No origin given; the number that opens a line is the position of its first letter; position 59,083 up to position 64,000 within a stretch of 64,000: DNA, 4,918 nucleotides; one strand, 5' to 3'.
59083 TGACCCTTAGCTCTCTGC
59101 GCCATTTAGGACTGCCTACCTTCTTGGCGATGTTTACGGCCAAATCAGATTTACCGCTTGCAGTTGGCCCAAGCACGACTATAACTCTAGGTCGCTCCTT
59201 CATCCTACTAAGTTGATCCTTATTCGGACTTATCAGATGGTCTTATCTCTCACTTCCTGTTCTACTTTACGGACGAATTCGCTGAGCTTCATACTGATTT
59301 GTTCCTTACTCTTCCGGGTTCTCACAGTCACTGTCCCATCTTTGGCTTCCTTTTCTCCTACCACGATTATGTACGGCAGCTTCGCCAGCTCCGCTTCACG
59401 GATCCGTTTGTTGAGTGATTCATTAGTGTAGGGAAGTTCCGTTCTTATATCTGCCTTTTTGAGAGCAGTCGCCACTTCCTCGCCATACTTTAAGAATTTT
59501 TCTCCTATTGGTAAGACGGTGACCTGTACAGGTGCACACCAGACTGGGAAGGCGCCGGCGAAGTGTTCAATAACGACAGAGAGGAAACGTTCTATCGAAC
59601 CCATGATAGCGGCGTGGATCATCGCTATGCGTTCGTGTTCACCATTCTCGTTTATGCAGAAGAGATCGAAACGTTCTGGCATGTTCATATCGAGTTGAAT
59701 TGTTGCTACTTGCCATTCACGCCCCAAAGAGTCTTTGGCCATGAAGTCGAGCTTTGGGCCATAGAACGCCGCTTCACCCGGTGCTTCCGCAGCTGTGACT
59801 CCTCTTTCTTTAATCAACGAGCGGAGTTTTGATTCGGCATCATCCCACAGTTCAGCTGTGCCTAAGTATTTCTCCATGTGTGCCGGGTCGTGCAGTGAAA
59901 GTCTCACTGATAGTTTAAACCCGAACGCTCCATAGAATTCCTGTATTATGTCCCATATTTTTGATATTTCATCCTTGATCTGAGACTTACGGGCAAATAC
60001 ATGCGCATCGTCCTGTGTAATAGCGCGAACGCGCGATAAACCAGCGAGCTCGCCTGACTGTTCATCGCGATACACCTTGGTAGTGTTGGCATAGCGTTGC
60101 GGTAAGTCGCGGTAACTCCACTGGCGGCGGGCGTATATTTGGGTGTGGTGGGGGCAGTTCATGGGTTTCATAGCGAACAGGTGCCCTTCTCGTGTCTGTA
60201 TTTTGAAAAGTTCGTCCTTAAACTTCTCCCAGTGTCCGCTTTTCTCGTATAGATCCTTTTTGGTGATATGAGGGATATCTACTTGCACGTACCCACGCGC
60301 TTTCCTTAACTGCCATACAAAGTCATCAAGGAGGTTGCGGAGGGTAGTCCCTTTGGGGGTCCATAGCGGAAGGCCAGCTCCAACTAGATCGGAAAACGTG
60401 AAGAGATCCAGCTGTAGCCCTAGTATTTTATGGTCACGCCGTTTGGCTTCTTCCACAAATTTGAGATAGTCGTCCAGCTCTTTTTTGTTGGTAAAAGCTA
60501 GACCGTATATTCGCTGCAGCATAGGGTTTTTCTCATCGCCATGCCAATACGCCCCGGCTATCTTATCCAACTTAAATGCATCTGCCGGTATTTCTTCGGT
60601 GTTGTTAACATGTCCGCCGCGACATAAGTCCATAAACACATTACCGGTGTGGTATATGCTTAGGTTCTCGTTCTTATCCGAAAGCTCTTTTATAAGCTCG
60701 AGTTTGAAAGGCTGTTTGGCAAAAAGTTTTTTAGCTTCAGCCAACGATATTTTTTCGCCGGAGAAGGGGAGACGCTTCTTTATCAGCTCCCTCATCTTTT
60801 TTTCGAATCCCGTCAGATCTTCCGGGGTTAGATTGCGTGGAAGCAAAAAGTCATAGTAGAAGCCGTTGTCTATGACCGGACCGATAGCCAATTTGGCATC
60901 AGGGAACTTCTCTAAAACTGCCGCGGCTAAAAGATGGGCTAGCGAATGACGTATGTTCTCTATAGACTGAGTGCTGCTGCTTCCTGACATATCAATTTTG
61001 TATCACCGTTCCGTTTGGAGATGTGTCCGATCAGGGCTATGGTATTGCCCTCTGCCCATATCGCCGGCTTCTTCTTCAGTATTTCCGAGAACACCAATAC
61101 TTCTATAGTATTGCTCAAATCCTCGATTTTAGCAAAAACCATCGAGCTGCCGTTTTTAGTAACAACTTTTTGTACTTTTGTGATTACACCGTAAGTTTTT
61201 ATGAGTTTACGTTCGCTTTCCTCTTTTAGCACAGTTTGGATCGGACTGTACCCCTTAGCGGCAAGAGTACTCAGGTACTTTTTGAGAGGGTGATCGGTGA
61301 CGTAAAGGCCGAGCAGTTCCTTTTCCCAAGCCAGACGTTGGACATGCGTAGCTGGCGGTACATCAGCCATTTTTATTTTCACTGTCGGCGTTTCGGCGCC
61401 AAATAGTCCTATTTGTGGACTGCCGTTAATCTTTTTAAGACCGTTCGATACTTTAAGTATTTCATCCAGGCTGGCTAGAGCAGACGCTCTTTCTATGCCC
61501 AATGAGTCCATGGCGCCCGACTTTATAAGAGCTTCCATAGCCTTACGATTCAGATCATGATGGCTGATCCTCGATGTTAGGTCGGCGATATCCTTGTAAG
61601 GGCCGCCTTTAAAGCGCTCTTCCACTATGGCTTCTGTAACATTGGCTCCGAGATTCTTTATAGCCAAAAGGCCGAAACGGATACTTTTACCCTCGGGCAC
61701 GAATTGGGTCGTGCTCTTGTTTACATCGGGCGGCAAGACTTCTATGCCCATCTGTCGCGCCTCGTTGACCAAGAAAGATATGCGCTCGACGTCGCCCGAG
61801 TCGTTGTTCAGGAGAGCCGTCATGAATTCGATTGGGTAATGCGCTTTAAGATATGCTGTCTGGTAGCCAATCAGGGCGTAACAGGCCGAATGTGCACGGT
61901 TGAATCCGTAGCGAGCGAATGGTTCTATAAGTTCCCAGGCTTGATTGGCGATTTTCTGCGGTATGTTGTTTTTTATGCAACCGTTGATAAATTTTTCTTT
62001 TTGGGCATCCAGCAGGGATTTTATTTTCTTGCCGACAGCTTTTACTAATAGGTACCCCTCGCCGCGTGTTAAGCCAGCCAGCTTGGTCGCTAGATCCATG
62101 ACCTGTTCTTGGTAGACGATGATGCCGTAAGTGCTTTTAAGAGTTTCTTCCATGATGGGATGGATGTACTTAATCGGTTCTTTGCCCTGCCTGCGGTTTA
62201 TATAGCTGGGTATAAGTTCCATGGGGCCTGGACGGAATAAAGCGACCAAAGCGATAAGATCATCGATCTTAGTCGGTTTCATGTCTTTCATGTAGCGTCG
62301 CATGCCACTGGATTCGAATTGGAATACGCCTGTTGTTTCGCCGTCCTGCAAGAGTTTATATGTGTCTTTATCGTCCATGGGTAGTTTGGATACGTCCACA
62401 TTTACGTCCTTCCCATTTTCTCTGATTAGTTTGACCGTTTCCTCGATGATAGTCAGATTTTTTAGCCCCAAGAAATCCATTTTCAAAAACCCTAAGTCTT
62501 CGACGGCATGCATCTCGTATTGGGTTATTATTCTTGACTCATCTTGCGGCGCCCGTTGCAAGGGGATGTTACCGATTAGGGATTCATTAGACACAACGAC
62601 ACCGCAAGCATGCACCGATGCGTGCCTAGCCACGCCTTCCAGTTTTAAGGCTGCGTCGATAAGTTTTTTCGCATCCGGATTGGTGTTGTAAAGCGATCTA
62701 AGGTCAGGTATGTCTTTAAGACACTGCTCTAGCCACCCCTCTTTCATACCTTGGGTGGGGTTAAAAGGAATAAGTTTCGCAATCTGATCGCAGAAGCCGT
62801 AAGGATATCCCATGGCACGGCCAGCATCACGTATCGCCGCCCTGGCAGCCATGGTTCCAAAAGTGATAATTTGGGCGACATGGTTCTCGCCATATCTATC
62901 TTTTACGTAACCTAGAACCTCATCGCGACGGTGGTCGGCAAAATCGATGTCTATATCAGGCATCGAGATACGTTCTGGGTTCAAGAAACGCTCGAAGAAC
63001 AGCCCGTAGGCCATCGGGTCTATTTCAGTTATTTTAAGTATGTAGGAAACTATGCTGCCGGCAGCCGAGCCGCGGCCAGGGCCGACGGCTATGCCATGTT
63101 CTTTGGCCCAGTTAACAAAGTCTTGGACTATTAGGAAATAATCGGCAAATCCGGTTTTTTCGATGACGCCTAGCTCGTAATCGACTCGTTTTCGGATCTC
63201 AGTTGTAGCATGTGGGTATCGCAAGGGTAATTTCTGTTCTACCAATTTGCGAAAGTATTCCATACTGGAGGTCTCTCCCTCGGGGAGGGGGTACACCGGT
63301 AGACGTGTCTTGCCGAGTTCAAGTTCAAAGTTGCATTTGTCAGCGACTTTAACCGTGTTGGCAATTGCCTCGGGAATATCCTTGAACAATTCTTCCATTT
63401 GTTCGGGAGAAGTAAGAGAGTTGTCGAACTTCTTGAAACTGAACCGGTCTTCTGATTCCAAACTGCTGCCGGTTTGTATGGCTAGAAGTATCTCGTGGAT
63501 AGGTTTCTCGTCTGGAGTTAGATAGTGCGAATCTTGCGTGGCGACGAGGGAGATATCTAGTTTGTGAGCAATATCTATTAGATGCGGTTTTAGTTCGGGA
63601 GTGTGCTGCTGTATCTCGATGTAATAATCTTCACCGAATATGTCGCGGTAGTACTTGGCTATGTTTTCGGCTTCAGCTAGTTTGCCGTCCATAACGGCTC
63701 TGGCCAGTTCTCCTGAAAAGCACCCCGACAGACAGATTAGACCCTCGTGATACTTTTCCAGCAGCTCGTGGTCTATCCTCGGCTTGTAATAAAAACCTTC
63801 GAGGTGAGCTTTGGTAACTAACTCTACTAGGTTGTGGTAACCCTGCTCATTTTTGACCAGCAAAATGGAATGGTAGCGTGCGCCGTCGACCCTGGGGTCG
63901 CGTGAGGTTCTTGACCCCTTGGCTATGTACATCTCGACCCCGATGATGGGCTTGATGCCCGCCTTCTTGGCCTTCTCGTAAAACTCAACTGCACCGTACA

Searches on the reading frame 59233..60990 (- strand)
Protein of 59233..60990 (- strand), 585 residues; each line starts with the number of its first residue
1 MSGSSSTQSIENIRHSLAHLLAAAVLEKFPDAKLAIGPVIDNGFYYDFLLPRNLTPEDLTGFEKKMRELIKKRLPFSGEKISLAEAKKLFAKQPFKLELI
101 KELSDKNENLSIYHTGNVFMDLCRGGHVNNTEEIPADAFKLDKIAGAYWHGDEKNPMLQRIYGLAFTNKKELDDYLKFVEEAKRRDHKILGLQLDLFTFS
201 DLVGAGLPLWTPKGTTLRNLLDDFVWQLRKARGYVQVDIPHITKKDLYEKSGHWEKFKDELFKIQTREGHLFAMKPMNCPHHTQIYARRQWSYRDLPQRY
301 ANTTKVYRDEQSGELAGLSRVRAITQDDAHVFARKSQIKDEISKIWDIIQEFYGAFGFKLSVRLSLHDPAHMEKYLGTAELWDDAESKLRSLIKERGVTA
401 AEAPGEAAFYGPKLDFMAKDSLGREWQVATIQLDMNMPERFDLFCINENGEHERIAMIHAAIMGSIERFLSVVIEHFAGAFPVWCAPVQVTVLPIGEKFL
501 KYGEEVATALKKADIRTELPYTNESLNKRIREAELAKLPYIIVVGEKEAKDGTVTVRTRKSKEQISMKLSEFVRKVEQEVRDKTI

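Call 21: search_protein_families(library=pfam, proteins=[window:59233-60990:-], max_evalue=0.001)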
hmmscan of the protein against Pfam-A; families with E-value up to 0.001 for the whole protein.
window:59233-60990:- (585 aa): 4 families
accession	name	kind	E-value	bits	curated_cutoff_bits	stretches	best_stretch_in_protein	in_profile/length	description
PF00587.30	tRNA-synt_2b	-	7.6e-44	150.3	29.3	1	262-477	1-179/179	tRNA synthetase class II core domain (G, H, P, S and T)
PF03129.25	HGTP_anticodon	-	2.6e-27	95.3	21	1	489-578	1-93/94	Anticodon binding domain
PF07973.19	tRNA_SAD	-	1.5e-12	47.7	24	1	111-162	2-44/44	Threonyl and Alanyl tRNA synthetase second additional domain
PF12745.12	HGTP_anticodon2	-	0.00038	20.5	24.4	1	489-583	7-107/261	Anticodon binding domain of tRNAs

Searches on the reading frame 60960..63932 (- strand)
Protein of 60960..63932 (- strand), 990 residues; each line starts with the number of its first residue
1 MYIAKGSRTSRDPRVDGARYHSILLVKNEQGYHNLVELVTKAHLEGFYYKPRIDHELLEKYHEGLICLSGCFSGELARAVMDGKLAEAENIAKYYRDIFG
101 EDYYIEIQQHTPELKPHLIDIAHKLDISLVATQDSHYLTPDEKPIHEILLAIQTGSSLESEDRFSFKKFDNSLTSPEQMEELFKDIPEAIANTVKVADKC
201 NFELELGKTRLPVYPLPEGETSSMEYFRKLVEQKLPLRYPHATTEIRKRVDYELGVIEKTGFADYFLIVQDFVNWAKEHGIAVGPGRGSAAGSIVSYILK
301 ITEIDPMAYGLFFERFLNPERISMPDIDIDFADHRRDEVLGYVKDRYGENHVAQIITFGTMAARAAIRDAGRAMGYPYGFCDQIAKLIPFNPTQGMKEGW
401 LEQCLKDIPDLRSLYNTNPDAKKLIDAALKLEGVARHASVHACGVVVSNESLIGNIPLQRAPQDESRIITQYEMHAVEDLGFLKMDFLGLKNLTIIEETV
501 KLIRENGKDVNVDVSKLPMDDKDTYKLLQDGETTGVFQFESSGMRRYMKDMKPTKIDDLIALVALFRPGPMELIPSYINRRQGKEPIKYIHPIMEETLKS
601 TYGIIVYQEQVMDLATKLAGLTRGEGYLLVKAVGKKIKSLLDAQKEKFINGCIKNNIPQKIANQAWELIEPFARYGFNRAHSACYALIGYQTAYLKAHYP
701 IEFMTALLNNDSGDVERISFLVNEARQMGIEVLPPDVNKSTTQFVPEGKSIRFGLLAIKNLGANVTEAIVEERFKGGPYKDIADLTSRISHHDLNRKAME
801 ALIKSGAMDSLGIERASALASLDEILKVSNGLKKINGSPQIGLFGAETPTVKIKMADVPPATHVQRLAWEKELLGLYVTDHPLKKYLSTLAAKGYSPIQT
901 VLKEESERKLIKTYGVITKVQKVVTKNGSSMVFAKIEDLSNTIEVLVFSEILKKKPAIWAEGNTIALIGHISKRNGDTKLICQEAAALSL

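Call 21: search_protein_families(library=pfam, proteins=[window:60960-63932:-], max_evalue=0.001)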
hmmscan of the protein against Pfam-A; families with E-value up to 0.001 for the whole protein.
window:60960-63932:- (990 aa): 5 families
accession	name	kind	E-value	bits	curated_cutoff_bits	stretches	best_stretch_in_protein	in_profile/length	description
PF07733.18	DNA_pol3_alpha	-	6e-102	341.2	23.9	1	225-489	1-260/260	Bacterial DNA polymerase III alpha NTPase domain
PF17657.6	DNA_pol3_finger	-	1.8e-60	203.5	22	1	492-656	1-166/166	Bacterial DNA polymerase III alpha subunit finger domain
PF14579.12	HHH_6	-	5.8e-30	103.8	25.6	1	729-817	1-89/90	Helix-hairpin-helix motif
PF02811.25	PHP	-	4e-28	99.2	26.4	1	18-110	71-164/164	PHP domain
PF01336.31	tRNA_anti-codon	-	1.8e-07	31.4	27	1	914-984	4-71/75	OB-fold nucleic acid binding domain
